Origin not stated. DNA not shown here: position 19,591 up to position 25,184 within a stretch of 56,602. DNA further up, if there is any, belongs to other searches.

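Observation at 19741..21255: Third MIO-less HAL-like lyase placed directly downstream of the sarcosine-oxidase-family (soxBDAG/mgdABCD) operon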

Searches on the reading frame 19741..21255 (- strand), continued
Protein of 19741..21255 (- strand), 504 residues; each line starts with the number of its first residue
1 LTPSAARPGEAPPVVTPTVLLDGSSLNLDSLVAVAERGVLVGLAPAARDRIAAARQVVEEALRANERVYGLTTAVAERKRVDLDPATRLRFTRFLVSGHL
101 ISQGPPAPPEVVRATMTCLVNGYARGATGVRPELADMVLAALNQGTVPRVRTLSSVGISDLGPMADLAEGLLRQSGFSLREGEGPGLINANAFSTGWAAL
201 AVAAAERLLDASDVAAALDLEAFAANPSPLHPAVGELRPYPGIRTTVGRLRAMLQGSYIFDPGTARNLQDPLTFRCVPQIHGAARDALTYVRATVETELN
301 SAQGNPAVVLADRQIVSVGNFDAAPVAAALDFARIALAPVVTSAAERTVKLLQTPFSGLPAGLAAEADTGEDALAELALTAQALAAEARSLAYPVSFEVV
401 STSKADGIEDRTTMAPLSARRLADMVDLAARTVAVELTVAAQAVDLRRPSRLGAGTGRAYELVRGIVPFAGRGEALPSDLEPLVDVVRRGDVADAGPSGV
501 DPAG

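Call 63: find_related_loci(query=window:19741-21201:-, collection=metagenome_contigs, flank=10000)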
Query window:19741-21201:- (486 aa) in metagenome_contigs; peptide patterns used: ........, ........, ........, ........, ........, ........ (x = any residue, [..] = any of these).
600 stretches matched a pattern (row limit reached: there are more); 55 encode a relative of the query (tblastn E <= 1e-3); 55 distinct loci.
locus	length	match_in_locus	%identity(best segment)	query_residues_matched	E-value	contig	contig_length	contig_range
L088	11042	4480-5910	71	1-477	0e+0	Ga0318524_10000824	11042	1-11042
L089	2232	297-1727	69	1-477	0e+0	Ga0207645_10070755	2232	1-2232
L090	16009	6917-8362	70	1-484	0e+0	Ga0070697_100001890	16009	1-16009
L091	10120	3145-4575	70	1-477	0e+0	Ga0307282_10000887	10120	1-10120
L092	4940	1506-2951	69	1-484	0e+0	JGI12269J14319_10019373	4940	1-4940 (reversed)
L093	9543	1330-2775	68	1-484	0e+0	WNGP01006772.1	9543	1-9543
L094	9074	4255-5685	72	1-477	0e+0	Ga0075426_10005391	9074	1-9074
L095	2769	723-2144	66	1-475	0e+0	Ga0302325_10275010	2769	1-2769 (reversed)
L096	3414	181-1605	71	1-475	0e+0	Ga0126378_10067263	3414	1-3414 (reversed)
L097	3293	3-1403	66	8-475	0e+0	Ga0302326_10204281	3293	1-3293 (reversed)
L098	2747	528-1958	62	1-477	0e+0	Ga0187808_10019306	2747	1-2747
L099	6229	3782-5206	64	1-475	1e-176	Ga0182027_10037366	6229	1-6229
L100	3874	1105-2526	60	1-474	0e+0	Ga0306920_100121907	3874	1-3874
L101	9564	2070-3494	61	1-475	5e-170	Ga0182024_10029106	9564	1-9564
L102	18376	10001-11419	61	3-475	3e-168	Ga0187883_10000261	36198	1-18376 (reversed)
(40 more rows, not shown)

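Call 82: search_solved_structures(query=L003:11486-12523:-, max_evalue=0.00001)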
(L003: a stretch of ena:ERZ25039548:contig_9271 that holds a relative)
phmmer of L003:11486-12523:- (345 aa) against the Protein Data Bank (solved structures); distinct sequences matched with E-value up to 0.00001: 11.
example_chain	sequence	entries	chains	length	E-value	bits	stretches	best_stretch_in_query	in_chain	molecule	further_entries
1lt7_A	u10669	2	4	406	3.2e-54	187.5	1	9-309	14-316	BETAINE-HOMOCYSTEINE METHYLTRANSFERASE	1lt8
1umy_A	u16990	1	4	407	1.1e-53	185.8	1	10-309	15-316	Betaine--homocysteine S-methyltransferase 1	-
4m3p_A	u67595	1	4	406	2.5e-52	181.3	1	9-309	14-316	Betaine--homocysteine S-methyltransferase 1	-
8d45_A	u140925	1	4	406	3.3e-52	180.9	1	9-309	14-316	Betaine--homocysteine S-methyltransferase 1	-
1q7m_A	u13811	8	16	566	7.4e-21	77.9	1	21-313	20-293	5-methyltetrahydrofolate S-homocysteine methyltransferase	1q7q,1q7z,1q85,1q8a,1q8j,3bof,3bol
8g3h_A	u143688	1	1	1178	6.8e-17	64.9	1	40-313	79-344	Methionine synthase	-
8ssc_A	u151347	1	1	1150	4.3e-15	59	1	46-312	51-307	Methionine synthase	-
9cbr_A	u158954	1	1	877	4.4e-13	52.3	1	46-312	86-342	Methionine synthase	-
9cbp_A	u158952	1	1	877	1.4e-12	50.7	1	46-312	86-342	Methionine synthase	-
4ccz_A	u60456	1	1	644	1.3e-09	41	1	46-321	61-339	METHIONINE SYNTHASE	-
9ssp_A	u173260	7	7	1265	8.2e-09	38.3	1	46-321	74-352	Methionine synthase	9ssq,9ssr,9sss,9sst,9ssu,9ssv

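Call 85: predict_structure(alignment_id=A1)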
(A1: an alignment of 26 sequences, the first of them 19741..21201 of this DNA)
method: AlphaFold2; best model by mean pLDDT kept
length: 486 residues; sequences in the alignment: 26
mean_pLDDT: 70.8   pTM: 0.78
mean pLDDT of the five models: 70.8, 53.2, 51.8, 51.5, 46.0
residues with pLDDT >= 90: 108; 70-90: 186; 50-70: 73; < 50: 119
segments of 3 or more residues with pLDDT < 50: 49-75, 77-84, 137-141, 208-222, 248-250, 285-304, 337-352, 380-393, 480-486
pLDDT, mean of each block of 10 residues (from residue 1): 92 93 94 85 65 31 38 48 62 93 82 90 93 61 72 90 75 80 94 89 63 40 58 73 55 60 86 88 53 36 56 88 86 59 37 60 80 69 40 62 89 91 78 78 86 57 90 78 34
secondary structure, 60 per line:
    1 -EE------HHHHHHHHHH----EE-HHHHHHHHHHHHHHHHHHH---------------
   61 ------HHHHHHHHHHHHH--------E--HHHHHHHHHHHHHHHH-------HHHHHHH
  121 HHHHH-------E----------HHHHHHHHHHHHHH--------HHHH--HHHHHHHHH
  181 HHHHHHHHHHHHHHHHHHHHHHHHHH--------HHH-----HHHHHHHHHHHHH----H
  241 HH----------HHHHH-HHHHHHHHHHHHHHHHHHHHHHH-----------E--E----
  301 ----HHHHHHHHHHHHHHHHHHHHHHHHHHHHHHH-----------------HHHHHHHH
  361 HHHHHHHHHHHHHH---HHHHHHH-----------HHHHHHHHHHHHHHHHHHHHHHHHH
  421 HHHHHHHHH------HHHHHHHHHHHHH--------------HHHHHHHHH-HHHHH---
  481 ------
elements in order: H10-19 H27-45 H67-79 H91-106 H114-125 H144-157 H166-169 H172-206 H223-235 H253-257 H259-281 H305-335 H353-374 H378-384 H396-429 H436-448 H463-471 H473-477

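Call 87: fold_search(model_id=the predicted structure, library=pdb)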
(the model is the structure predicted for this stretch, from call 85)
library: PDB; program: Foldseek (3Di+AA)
matches with E <= 10: 382; with E <= 0.001: 93
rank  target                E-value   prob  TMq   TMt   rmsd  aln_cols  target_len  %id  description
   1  6v6h_A                1.4e-19  1.00  0.78  0.75   4.8       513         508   28  Crystal structure of histidine ammonia-lyase from Trypanosoma cruzi (released 2020-06-10)
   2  6s7j_C                1.4e-19  1.00  0.79  0.78   5.0       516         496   25  Native crystal structure of ergothioneine degrading enzyme Ergothionase from Treponema denticola (released 2019-07-17)
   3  6v6h_B                1.4e-19  1.00  0.77  0.74   5.2       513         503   28  Crystal structure of histidine ammonia-lyase from Trypanosoma cruzi (released 2020-06-10)
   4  6v6h_D                1.5e-19  1.00  0.76  0.74   5.2       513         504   28  Crystal structure of histidine ammonia-lyase from Trypanosoma cruzi (released 2020-06-10)
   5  6v6h_C                2.0e-19  1.00  0.78  0.75   5.0       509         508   29  Crystal structure of histidine ammonia-lyase from Trypanosoma cruzi (released 2020-06-10)
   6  6s7j_A                6.0e-19  1.00  0.80  0.78   5.0       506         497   26  Native crystal structure of ergothioneine degrading enzyme Ergothionase from Treponema denticola (released 2019-07-17)
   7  6s7j_F                1.1e-18  1.00  0.80  0.79   4.9       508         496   26  Native crystal structure of ergothioneine degrading enzyme Ergothionase from Treponema denticola (released 2019-07-17)
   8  3kdz_A                1.1e-18  1.00  0.77  0.72   6.0       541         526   25  X-ray crystal structure of a tyrosine aminomutase mutant construct with bound ligand (released 2010-07-07)
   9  1gkj                  2.1e-18  1.00  0.80  0.77   5.0       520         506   27  Histidine Ammonia-Lyase (HAL) Mutant Y280F from Pseudomonas putida (released 2002-04-05)
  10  2ohy_B                2.1e-18  1.00  0.77  0.72   5.8       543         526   25  X-ray Crystal Structure of Tyrosine Aminomutase from streptomyces globisporus (released 2007-06-12)
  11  1eb4                  3.1e-18  1.00  0.80  0.77   5.3       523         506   26  Histidine Ammonia-Lyase (HAL) Mutant F329A from Pseudomonas putida (released 2002-02-21)
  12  1b8f                  1.0e-17  1.00  0.80  0.77   5.1       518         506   27  Histidine ammonia-lyase (HAL) from Pseudomonas putida (released 1999-05-06)
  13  2ohy_A                1.1e-17  1.00  0.77  0.72   6.2       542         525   25  X-ray Crystal Structure of Tyrosine Aminomutase from streptomyces globisporus (released 2007-06-12)
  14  7tqr                  1.4e-17  1.00  0.80  0.81   4.8       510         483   26  Crystal Structure of histidine ammonia lyase from Thermoplasma acidophilum (released 2022-04-06)
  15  1gk2_A                1.6e-17  1.00  0.81  0.78   4.7       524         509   26  Histidine Ammonia-Lyase (HAL) Mutant F329G from Pseudomonas putida (released 2002-02-21)
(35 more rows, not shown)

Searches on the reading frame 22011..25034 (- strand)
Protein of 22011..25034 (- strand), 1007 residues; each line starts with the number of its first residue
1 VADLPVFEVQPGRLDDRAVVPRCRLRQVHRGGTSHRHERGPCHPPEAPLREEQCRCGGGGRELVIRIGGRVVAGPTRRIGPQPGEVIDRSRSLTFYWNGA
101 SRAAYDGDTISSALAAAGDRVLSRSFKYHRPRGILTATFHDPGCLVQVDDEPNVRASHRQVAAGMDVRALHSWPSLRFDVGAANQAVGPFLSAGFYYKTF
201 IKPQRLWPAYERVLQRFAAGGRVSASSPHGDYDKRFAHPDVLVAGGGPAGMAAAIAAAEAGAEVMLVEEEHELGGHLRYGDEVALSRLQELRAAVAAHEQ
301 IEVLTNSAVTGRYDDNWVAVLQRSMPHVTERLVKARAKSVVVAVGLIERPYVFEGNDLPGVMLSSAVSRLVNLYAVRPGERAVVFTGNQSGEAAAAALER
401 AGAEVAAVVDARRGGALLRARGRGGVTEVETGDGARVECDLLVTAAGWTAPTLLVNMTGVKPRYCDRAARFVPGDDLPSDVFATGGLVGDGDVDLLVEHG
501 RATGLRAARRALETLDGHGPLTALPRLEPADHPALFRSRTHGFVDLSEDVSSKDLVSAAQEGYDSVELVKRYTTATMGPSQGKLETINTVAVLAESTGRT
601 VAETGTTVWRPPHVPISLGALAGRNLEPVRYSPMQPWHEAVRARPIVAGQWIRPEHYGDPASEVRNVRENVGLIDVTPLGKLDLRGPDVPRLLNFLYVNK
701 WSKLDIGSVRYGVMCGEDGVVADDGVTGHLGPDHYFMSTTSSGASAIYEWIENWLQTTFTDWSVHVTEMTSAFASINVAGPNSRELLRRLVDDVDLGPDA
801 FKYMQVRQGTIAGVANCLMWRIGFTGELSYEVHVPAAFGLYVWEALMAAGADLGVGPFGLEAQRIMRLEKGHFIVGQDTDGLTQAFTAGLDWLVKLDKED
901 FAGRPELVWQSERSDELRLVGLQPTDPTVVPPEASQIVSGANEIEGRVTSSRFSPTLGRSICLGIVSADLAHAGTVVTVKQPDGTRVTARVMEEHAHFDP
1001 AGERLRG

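Call 7: search_protein_families(library=pfam, proteins=[window:22011-25034:-])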
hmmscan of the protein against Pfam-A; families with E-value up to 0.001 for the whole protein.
window:22011-25034:- (1007 aa): 11 families
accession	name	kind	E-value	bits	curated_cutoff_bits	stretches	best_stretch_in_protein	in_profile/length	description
PF01571.26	GCV_T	-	8.4e-65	219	25.6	1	636-892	3-254/255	Aminomethyltransferase folate-binding domain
PF17806.6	SO_alpha_A3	-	2e-29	102.1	23.1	1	542-624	4-87/87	Sarcosine oxidase A3 domain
PF13510.11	Fer2_4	-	1.9e-23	82.7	22.8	1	91-168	2-78/82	2Fe-2S iron-sulfur cluster binding domain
PF08669.17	GCV_T_C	-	2.8e-15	56.4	25.9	1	918-994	2-76/80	Glycine cleavage T-protein C-terminal barrel domain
PF07992.20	Pyr_redox_2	-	9.4e-12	45.4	26.1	1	240-408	2-171/291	Pyridine nucleotide-disulphide oxidoreductase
PF12831.13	FAD_oxidored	-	1.1e-11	45.1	27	1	240-277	1-38/416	FAD dependent oxidoreductase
PF00890.30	FAD_binding_2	-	1.4e-08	34.8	20.4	1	240-280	1-41/414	FAD binding domain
PF13738.12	Pyr_redox_3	-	4.6e-07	29.8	30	0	243-274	2-33/305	Pyridine nucleotide-disulphide oxidoreductase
PF03486.20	HI0933_like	-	8.5e-06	25.8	50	1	240-277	2-39/244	HI0933-like protein Rossmann domain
PF13450.12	NAD_binding_8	-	1.4e-05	25.7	21.9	1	243-278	1-36/68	NAD(P)-binding Rossmann-like domain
PF01134.28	GIDA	-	9.2e-05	22.1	22.1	1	240-272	1-33/391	Glucose inhibited division protein A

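Call 10: search_protein_families(library=ncbifam, proteins=[window:22011-25034:-], max_evalue=0.00001)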
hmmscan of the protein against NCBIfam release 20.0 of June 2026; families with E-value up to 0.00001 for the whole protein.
window:22011-25034:- (1007 aa): 26 families (the best 25 are shown)
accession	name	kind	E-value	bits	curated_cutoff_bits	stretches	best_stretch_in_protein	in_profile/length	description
TIGR01372.1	soxA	subfamily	1.9e-255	850.2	1164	2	427-1006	399-995/996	sarcosine oxidase subunit alpha family protein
NF001567.0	PRK00389.1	subfamily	2.1e-62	211.2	300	1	630-991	4-347/359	glycine cleavage system aminomethyltransferase GcvT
NF053776.1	TmaoDeMthMsil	equivalog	1.2e-52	179.5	1100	1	659-1006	417-762/763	trimethylamine N-oxide demethylase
TIGR00528.1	gcvT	equivalog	4.4e-47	160.7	235.85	1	638-980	10-344/362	glycine cleavage system aminomethyltransferase GcvT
NF010093.0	PRK13579.1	equivalog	4.5e-36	124.4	459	1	628-992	8-359/371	glycine cleavage system aminomethyltransferase GcvT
NF009133.0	PRK12486.1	equivalog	1.8e-24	86.4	410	1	653-993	37-365/369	dimethylsulfoniopropionate demethylase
TIGR03997.1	mycofact_OYE_2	equivalog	1.5e-09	36.8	793.15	1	240-410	381-535/645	mycofactocin system FadH/OYE family oxidoreductase 2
TIGR01375.1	soxG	subfamily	1.6e-08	34.6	143.95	0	722-849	29-149/152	sarcosine oxidase subunit gamma family protein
NF047633.1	SyrngDmethDesA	equivalog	5e-08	31.9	800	1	681-871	58-248/453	syringate O-demethylase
TIGR02032.1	GG-red-SF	subfamily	1.1e-07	31.9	158.8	1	240-295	2-56/297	geranylgeranyl reductase family protein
NF004789.0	PRK06134.1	subfamily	1.2e-07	30.7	747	1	238-334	12-111/581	FAD-dependent oxidoreductase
NF005691.0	PRK07494.1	equivalog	1.4e-07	30.4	459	1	238-338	8-93/404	UbiH/UbiF family hydroxylase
NF041087.1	bile_acid_BaiCD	equivalog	4.9e-07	28.2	825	1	240-408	382-532/642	bile acid Fe-S flavoenzyme BaiCD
NF003585.0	PRK05249.1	equivalog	6.3e-07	28.4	465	1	238-279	6-47/464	Si-specific NAD(P)(+) transhydrogenase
NF045599.1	bili_reduct_long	exception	6.7e-07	27.9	750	1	240-408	383-533/641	bilirubin reductase, long form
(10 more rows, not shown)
